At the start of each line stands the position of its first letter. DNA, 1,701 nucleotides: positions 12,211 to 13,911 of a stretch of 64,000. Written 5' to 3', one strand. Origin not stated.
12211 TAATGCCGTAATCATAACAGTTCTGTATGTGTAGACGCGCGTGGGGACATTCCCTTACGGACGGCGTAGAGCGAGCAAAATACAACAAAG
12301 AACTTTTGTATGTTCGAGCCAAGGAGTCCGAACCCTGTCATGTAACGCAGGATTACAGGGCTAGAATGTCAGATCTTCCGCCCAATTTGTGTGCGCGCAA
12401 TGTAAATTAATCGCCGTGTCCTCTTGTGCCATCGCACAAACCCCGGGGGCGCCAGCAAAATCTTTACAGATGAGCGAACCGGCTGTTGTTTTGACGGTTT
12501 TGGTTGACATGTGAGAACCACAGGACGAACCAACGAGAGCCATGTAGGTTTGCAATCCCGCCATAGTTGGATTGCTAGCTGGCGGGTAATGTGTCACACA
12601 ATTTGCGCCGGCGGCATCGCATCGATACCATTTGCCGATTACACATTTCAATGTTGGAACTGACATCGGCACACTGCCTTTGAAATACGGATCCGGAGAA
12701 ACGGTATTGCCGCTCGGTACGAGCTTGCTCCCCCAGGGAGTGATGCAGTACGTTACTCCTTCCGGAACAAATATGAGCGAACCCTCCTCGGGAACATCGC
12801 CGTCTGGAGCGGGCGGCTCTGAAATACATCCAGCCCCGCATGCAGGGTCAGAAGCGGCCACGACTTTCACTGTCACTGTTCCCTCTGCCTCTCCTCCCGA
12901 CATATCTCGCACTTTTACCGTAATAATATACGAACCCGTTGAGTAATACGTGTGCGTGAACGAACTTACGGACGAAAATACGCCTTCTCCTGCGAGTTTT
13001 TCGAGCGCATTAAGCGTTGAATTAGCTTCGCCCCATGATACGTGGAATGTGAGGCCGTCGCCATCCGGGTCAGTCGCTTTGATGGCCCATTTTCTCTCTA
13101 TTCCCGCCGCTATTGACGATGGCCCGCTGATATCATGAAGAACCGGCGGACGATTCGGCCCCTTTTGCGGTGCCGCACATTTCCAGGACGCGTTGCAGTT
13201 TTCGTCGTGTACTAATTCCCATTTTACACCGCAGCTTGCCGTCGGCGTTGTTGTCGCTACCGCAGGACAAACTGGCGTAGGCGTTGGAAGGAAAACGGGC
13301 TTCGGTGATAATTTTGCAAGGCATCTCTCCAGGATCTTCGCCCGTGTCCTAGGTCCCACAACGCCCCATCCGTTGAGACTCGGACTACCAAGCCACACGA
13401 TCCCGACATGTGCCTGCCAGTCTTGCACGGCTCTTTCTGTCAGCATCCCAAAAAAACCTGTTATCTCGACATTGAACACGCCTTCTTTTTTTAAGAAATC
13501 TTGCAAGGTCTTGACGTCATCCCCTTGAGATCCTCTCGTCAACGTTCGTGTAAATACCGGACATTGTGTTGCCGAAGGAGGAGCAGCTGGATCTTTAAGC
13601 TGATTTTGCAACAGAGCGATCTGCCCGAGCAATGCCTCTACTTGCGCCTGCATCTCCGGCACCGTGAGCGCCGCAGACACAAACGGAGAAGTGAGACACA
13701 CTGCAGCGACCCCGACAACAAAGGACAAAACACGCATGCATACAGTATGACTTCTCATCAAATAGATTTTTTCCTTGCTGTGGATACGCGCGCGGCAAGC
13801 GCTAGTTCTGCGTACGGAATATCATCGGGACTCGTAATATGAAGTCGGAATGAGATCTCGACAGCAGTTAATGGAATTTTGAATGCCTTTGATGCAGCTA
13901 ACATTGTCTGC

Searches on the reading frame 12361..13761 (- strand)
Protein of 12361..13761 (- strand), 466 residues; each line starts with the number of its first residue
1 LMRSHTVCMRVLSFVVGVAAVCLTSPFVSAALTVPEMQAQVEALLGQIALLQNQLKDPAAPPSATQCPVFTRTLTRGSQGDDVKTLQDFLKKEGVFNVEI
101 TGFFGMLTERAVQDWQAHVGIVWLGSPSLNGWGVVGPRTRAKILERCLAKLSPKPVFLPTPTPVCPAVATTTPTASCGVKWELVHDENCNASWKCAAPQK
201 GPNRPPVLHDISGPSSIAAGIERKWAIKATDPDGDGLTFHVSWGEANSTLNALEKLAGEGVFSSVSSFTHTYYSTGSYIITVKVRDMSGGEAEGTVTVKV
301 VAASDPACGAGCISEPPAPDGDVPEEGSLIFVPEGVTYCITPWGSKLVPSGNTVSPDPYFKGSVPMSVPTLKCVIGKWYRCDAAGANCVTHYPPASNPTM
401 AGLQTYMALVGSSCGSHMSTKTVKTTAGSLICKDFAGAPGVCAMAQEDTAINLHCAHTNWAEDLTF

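Call 3: search_protein_families(library=pfam, proteins=[window:12361-13761:-], max_evalue=1)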
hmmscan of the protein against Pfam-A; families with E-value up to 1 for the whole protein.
window:12361-13761:- (466 aa): 6 families
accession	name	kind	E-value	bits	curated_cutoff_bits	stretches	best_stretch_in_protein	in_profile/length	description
PF01471.23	PG_binding_1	-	1.3e-08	35.3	23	1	79-121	1-43/57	Putative peptidoglycan binding domain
PF18911.6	PKD_4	-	1.3e-05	25.6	27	1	203-300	1-85/85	PKD domain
PF17963.7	Big_9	-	7.6e-05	24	23.6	1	228-298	26-88/89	Bacterial Ig domain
PF00801.26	PKD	-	0.00039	20.8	23.5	1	258-295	37-76/80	PKD domain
PF22352.2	K319L-like_PKD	-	0.056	13.9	27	1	266-300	50-84/84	K319L-like, PKD domain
PF07495.19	Y_Y_Y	-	0.084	13.2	26.6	1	266-298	28-62/65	Y_Y_Y domain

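Call 4: search_protein_families(library=ncbifam, proteins=[window:12361-13761:-], max_evalue=1)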
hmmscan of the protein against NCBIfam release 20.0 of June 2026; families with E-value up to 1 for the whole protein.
window:12361-13761:- (466 aa): 6 families
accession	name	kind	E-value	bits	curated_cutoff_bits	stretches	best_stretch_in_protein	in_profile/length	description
TIGR02869.1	spore_SleB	equivalog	2.8e-07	30.6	236.5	1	72-124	5-57/201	spore cortex-lytic enzyme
NF012211.1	tand_rpt_95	domain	0.0051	16.7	90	1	228-307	18-91/98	tandem-95 repeat protein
NF058578.1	CPR_pilus_PamR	equivalog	0.0084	15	300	1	239-292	183-230/297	pilus system RbmA-like protein PamR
NF052335.1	PdgHdaseHSB129560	equivalog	0.015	14.7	500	1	74-132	200-258/330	peptidoglycan hydrolase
NF052336.1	PdgHdaseHSB100310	equivalog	0.049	13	500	1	82-132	193-310/316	peptidoglycan hydrolase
NF052377.1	lmo1851_S41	exception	0.23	10.1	725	1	72-121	382-431/468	lmo1851 family serine protease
